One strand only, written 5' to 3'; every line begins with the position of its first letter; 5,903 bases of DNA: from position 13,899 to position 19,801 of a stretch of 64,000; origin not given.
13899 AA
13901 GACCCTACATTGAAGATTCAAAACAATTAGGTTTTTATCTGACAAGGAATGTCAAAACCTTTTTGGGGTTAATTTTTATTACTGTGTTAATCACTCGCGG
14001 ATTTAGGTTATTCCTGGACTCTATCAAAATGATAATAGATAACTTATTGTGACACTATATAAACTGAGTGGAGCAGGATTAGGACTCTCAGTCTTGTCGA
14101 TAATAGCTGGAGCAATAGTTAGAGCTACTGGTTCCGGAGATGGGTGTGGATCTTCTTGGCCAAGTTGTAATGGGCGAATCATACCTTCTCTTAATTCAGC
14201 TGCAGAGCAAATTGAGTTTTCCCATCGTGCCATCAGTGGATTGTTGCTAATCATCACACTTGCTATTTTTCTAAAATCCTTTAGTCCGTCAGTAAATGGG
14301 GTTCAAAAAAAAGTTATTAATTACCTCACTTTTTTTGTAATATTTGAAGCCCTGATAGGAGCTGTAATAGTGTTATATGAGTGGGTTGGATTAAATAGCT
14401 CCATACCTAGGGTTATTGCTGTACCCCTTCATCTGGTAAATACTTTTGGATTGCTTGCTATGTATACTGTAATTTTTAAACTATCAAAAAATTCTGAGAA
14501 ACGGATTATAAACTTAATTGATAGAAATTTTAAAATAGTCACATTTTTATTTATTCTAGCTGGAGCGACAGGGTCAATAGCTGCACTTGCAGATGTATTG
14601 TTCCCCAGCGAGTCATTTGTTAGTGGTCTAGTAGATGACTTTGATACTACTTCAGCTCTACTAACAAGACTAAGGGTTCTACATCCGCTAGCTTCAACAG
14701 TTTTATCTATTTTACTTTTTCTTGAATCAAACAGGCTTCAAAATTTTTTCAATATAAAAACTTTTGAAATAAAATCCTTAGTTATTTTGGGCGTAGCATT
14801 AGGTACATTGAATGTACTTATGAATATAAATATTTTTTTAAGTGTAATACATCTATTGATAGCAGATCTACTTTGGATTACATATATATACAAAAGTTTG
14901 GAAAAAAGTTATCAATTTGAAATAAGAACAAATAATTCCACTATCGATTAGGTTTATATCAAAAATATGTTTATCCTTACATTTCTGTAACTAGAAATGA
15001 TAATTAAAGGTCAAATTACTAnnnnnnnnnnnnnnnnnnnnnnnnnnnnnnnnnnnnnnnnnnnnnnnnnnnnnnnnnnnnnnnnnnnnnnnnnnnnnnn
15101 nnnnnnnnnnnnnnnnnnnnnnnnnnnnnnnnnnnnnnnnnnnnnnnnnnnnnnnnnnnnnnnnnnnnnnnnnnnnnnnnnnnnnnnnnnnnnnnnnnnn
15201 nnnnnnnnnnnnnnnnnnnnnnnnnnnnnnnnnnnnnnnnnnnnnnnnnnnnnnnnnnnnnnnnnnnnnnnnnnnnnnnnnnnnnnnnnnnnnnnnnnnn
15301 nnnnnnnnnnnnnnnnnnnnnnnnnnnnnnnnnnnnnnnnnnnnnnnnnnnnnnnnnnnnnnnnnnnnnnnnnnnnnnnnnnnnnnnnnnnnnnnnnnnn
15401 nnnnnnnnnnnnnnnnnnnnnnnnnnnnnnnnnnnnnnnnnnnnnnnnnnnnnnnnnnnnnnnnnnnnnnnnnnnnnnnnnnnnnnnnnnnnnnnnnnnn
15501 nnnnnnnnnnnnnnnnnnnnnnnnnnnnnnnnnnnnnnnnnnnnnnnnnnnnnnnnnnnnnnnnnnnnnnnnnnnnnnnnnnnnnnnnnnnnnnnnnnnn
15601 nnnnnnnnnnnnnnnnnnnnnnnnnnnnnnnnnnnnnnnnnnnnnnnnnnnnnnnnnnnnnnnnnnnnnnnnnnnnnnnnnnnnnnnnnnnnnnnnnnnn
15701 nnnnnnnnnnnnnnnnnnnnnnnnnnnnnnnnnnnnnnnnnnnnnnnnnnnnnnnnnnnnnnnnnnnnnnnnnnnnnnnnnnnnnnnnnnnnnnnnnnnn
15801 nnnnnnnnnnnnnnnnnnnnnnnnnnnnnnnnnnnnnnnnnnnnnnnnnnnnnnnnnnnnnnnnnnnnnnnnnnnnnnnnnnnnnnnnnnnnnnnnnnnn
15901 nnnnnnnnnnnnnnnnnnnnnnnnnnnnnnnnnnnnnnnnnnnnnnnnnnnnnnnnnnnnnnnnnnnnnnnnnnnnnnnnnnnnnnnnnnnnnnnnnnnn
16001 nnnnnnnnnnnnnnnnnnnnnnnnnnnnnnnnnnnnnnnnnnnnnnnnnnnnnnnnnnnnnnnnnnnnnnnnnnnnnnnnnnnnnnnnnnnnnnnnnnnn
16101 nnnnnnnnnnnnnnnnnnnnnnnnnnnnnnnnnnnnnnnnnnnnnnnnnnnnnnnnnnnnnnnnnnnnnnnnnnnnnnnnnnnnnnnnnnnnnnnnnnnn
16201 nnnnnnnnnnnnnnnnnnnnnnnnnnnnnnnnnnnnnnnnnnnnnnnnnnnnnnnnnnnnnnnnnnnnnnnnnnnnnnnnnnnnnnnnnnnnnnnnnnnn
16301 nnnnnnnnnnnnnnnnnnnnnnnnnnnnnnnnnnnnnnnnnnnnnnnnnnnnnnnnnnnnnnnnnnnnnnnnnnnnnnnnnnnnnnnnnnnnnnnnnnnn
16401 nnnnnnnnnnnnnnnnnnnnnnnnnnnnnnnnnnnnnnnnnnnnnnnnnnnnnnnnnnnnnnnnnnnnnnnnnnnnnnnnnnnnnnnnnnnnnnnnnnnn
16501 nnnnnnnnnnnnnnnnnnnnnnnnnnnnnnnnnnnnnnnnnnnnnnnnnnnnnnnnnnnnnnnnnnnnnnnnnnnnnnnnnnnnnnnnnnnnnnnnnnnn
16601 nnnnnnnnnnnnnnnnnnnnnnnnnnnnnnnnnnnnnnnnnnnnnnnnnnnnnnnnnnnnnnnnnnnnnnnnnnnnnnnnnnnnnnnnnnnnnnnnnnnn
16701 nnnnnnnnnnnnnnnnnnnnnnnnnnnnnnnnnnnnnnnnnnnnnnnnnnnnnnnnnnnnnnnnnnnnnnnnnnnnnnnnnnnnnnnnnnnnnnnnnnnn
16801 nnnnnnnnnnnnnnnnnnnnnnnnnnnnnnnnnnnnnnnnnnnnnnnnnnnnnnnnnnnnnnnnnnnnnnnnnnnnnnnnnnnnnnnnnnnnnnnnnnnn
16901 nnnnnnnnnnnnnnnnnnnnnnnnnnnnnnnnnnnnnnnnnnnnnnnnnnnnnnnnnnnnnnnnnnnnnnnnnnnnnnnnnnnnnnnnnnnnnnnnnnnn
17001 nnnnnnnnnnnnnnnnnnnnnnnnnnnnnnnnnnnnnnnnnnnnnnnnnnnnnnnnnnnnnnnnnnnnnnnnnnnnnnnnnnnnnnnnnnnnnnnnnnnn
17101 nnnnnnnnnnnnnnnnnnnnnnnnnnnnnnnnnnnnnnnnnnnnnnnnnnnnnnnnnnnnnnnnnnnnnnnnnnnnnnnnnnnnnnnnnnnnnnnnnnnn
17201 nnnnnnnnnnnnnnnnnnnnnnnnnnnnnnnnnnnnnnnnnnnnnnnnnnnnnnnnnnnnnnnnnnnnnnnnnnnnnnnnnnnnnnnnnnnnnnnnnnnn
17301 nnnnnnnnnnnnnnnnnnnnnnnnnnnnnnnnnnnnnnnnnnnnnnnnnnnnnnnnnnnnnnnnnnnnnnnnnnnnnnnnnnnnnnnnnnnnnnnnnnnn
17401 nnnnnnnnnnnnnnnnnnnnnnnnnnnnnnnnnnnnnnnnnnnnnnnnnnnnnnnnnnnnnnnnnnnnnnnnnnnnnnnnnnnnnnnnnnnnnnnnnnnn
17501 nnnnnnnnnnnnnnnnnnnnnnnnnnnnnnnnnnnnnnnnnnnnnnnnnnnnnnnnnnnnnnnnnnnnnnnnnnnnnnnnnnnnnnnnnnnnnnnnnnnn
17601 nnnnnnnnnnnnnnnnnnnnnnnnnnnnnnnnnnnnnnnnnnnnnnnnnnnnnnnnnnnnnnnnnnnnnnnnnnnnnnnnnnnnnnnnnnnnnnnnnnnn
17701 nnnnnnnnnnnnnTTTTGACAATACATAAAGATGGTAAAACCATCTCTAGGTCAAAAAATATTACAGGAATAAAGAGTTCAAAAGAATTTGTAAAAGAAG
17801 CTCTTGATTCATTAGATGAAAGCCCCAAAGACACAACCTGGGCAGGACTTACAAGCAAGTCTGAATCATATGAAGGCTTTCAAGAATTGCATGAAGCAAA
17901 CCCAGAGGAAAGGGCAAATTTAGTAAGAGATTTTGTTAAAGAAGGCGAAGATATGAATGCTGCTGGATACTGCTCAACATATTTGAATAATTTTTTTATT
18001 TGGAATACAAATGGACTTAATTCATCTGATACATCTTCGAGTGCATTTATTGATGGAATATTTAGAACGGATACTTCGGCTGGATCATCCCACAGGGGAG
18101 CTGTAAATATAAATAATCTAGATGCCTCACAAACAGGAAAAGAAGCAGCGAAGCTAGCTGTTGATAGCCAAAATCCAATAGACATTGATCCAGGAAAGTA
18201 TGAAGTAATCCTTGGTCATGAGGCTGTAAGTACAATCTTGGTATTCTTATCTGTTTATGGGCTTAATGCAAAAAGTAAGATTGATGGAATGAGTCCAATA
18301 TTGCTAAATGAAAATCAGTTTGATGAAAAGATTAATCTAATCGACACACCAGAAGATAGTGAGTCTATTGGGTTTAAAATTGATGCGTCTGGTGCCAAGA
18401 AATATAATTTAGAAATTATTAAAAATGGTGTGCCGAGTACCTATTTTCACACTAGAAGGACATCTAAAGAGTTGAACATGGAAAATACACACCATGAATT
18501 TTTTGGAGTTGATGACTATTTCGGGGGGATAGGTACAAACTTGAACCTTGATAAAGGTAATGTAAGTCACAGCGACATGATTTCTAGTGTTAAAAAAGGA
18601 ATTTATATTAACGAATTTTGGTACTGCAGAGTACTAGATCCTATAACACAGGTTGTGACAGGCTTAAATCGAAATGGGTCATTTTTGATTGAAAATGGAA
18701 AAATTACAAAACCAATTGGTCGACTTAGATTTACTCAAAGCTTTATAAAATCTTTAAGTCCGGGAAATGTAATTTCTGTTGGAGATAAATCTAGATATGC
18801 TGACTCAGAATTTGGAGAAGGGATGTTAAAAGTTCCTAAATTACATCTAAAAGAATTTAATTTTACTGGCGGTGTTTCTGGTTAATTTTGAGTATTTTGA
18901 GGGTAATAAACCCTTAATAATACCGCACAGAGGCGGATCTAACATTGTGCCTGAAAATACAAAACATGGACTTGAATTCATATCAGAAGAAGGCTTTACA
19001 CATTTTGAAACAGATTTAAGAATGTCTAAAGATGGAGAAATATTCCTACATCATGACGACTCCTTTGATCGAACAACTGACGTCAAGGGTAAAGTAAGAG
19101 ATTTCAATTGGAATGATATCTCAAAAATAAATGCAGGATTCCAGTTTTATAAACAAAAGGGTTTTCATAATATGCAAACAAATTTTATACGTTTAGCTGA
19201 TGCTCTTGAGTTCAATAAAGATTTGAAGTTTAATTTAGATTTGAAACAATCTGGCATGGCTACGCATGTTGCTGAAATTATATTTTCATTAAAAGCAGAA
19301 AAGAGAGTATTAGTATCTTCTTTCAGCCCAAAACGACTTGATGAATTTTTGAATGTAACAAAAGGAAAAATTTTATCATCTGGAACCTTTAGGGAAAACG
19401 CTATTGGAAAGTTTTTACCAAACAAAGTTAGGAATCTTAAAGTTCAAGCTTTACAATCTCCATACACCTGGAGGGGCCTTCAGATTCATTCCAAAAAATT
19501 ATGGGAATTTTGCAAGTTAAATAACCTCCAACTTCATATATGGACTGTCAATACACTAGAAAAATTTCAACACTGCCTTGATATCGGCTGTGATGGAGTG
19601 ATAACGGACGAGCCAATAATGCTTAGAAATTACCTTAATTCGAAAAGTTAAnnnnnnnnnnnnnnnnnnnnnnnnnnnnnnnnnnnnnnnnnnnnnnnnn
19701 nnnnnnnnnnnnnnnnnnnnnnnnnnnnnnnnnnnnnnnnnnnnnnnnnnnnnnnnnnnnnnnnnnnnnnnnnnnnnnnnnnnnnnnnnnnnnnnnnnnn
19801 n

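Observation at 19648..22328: IDO-family heme dioxygenase divergently paired with an FeS-BCP photolyase-like gene over a shared palindromic promoter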

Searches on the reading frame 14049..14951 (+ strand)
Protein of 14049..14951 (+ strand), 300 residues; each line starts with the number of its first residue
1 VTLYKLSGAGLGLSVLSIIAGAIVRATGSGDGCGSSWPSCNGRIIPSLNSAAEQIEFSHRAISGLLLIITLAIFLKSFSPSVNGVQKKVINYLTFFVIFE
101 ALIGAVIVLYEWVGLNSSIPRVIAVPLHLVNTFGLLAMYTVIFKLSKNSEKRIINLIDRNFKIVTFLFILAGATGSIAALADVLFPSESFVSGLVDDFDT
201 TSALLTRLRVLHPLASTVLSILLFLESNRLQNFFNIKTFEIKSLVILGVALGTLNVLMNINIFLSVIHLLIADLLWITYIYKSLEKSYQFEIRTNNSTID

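Call 57: search_protein_families(library=pfam, proteins=[window:14049-14951:+], max_evalue=0.00001)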
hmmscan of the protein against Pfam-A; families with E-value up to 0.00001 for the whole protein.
window:14049-14951:+ (300 aa): 1 family
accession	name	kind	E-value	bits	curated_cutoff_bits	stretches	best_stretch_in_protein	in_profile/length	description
PF02628.20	COX15-CtaA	-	4.3e-22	79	29.9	2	54-278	76-320/322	Cytochrome oxidase assembly protein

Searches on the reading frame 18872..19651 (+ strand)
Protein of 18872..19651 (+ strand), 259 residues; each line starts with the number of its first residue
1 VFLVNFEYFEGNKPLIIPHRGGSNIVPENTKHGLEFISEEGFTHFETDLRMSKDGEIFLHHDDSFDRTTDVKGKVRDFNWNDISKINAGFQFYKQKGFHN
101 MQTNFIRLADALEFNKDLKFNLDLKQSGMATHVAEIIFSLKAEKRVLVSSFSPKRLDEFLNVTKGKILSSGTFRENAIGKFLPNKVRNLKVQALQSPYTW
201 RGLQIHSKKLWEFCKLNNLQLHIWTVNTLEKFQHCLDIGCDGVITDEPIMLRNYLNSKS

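Call 3: search_protein_families(library=pfam, proteins=[window:18872-19651:+], max_evalue=0.01)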
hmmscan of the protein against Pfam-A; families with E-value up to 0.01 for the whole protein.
window:18872-19651:+ (259 aa): 1 family
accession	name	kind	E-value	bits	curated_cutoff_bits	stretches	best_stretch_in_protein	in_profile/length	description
PF03009.23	GDPD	-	1.5e-30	107.5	23.6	1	19-248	1-242/244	Glycerophosphoryl diester phosphodiesterase family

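Call 21: search_protein_families(library=ncbifam, proteins=[window:18872-19651:+], max_evalue=0.001)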
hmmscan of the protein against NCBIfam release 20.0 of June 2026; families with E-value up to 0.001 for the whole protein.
window:18872-19651:+ (259 aa): 3 families
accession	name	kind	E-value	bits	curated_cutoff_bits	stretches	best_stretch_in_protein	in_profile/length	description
NF053857.1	LysphglycPlipDStph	equivalog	3.6e-32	111.9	450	1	7-256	39-303/305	lysophosphatidylglycerol phospholipase D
NF006989.0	PRK09454.1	equivalog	5.4e-27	94.7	264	1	14-251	10-244/251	glycerophosphodiester phosphodiesterase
NF008354.0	PRK11143.1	equivalog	7.6e-08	31.7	254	1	11-75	28-92/359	glycerophosphodiester phosphodiesterase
